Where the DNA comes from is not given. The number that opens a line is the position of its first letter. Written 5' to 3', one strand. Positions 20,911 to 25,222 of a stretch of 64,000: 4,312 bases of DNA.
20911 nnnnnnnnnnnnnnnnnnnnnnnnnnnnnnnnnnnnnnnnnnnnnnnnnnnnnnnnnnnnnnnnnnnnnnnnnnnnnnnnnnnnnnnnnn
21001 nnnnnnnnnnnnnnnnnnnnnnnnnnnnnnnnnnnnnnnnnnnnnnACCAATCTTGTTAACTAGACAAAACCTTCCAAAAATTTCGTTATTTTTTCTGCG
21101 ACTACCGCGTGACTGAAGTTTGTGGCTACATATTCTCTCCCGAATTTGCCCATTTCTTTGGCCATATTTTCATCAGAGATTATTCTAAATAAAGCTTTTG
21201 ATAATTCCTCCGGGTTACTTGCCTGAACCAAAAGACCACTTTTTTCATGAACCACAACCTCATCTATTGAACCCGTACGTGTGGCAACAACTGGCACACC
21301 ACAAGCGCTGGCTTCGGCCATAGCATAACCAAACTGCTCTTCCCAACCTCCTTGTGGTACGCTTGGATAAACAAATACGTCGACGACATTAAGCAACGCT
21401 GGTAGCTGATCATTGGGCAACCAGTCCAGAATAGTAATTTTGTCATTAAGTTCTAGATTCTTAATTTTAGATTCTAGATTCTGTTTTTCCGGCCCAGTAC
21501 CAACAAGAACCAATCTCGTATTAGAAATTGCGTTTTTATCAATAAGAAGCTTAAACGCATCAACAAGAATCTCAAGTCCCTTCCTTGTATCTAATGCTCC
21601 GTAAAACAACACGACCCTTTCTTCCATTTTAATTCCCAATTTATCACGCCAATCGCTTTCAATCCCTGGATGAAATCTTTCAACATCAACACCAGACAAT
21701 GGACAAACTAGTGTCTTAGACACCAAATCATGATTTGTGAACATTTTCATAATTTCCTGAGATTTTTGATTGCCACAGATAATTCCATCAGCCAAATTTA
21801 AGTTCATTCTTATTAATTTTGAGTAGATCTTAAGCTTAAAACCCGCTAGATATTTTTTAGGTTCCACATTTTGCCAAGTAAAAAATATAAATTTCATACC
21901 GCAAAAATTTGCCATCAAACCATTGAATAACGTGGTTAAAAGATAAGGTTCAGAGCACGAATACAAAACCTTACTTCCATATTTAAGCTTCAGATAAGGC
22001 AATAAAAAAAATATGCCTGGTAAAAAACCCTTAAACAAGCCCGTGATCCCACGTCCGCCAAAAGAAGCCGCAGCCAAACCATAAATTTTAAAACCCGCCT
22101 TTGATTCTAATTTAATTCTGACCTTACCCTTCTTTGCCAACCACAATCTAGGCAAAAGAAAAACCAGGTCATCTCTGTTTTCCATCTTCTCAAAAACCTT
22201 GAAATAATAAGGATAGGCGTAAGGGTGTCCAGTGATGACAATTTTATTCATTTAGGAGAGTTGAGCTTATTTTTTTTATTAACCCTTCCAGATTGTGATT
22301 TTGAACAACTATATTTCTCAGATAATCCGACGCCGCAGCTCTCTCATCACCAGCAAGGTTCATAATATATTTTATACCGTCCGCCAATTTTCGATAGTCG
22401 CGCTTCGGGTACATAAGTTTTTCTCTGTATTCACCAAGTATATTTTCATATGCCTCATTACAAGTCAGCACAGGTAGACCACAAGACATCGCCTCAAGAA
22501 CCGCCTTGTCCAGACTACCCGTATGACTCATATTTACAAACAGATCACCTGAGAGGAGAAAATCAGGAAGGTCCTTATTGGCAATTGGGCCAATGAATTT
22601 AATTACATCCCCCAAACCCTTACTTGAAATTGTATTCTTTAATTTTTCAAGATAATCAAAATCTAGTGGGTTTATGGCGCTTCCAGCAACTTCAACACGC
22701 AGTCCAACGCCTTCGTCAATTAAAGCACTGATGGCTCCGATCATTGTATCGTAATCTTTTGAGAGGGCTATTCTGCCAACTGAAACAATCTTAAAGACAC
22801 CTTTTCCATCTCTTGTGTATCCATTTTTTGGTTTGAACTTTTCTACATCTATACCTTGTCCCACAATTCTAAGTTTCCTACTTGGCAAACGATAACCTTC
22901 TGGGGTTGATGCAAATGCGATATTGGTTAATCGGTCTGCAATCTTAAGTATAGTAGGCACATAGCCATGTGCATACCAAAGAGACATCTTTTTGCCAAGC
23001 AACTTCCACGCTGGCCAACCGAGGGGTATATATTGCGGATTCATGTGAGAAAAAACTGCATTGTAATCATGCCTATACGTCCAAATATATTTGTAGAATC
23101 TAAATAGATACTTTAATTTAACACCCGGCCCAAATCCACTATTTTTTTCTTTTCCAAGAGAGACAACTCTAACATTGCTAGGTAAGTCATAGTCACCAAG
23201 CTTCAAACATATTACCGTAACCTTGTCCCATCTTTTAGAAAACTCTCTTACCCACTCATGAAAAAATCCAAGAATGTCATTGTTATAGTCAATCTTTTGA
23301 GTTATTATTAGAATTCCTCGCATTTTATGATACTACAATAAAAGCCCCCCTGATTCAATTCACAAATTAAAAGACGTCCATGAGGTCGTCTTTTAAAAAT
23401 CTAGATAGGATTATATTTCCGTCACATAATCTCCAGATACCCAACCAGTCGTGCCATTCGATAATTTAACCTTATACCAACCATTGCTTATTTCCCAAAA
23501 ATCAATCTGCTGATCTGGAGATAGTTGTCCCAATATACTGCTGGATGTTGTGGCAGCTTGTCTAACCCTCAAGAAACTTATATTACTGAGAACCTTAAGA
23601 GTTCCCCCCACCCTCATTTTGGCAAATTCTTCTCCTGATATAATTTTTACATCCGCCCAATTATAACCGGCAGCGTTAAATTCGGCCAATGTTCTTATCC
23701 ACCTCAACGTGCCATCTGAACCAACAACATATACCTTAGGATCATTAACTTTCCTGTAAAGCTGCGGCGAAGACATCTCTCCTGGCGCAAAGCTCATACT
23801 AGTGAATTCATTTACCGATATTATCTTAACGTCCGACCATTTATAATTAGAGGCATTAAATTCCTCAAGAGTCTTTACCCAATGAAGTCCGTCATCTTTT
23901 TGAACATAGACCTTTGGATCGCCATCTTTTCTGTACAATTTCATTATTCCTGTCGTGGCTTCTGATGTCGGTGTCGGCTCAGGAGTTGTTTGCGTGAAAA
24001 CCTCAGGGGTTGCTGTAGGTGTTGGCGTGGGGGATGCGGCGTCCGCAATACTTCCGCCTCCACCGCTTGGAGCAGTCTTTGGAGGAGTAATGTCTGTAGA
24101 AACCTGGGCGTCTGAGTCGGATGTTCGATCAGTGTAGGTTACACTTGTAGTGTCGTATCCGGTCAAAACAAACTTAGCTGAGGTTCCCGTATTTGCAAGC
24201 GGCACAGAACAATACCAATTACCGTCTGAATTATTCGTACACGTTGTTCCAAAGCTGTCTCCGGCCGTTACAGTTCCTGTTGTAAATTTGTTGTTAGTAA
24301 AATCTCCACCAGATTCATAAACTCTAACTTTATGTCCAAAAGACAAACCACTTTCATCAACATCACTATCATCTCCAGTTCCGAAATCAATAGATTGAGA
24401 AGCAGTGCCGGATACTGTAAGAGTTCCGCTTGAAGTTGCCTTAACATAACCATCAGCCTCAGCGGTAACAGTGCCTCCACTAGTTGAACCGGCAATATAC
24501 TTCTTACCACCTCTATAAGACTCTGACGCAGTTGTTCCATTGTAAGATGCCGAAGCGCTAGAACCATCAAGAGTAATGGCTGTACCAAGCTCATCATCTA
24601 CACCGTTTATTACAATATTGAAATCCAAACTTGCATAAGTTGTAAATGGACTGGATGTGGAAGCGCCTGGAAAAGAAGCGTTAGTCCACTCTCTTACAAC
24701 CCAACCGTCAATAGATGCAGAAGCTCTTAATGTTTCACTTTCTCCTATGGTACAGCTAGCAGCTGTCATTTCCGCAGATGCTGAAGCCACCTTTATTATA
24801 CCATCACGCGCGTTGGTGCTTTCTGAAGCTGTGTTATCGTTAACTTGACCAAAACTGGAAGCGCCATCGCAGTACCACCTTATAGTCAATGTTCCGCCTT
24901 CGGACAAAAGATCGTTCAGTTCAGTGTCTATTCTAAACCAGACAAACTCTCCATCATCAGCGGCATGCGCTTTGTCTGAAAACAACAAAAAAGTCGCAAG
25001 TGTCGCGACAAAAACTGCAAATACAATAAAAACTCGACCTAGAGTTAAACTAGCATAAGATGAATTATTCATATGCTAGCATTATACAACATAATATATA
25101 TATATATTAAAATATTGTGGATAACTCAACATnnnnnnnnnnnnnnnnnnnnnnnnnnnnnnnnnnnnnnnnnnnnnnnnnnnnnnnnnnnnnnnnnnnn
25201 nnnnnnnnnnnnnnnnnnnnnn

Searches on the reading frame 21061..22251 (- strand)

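Call 23: search_protein_families(library=pfam, proteins=[window:21061-22251:-], max_evalue=0.00001)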
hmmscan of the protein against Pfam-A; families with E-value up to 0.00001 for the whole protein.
window:21061-22251:- (396 aa): 4 families
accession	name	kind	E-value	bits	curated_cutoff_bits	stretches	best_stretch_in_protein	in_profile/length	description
PF00534.26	Glycos_transf_1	-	4e-42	144.1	26.4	1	200-373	4-171/172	Glycosyl transferases group 1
PF13692.12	Glyco_trans_1_4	-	7.8e-34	117.4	27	1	212-360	2-142/142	Glycosyl transferases group 1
PF20706.3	GT4-conflict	-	6.6e-09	35.7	26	1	188-326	172-313/385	Family 4 Glycosyltransferase in conflict systems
PF13524.12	Glyco_trans_1_2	-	6.3e-07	29.9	25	1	246-388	16-142/144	Glycosyl transferase-like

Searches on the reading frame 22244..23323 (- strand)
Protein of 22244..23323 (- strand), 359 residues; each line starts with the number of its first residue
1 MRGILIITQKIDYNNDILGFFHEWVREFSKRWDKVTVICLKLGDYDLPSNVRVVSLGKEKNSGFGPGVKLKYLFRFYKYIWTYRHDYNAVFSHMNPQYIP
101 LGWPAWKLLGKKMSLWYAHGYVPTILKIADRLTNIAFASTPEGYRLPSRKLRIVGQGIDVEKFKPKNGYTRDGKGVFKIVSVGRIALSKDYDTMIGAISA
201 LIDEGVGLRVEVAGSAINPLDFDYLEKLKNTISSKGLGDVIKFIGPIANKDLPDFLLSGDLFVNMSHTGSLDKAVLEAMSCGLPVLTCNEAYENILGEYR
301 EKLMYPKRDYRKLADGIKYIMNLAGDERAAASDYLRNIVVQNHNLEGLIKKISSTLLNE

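Call 24: search_protein_families(library=pfam, proteins=[window:22244-23323:-], max_evalue=0.00001)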
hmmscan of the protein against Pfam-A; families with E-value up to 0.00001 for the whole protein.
window:22244-23323:- (359 aa): 3 families
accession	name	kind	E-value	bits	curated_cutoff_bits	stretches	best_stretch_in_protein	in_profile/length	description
PF00534.26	Glycos_transf_1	-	7.5e-19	68.3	26.4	1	177-333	16-167/172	Glycosyl transferases group 1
PF13692.12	Glyco_trans_1_4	-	9.5e-17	62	27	1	178-321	3-140/142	Glycosyl transferases group 1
PF13524.12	Glyco_trans_1_2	-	2.2e-07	31.3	25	1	203-347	10-137/144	Glycosyl transferase-like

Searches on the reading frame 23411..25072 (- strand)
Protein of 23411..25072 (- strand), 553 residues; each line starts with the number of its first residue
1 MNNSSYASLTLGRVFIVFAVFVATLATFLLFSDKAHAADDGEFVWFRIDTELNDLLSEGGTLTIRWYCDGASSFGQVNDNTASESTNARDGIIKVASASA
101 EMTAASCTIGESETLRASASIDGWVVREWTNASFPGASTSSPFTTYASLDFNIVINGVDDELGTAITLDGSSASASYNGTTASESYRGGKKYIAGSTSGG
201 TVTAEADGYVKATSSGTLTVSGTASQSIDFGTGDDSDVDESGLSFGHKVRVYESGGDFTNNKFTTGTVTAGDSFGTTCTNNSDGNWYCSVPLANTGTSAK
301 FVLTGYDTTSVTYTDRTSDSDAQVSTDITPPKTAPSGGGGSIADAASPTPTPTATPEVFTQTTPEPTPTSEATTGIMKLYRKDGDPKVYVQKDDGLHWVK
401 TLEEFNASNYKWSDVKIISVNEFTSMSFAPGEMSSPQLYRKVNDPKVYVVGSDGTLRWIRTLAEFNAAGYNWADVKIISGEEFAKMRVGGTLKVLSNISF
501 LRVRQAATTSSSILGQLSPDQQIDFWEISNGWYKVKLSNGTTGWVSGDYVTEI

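Call 24: search_protein_families(library=pfam, proteins=[window:23411-25072:-], max_evalue=0.00001)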
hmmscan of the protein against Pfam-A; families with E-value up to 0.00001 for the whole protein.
window:23411-25072:- (553 aa): 1 family
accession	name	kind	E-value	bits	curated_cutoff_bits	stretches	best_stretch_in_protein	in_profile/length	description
PF08239.17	SH3_3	-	1e-14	54.9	27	1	500-550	2-53/54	Bacterial SH3 domain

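Call 57: search_protein_families(library=ncbifam, proteins=[window:23411-25072:-], max_evalue=0.001)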
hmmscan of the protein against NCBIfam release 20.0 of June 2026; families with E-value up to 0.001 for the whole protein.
window:23411-25072:- (553 aa): 3 families
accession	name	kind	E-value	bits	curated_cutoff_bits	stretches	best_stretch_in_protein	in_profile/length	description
TIGR04211.1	SH3_and_anchor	equivalog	6e-06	26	65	1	500-552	7-60/198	TIGR04211 family SH3 domain-containing protein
NF040677.1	wall_bind_EntC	exception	3.5e-05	22.8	770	1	499-551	31-83/422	cell wall-binding protein EntC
NF040670.1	wall_bind_EntA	exception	0.00029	20.4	560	1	498-550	30-81/291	cell wall-binding protein EntA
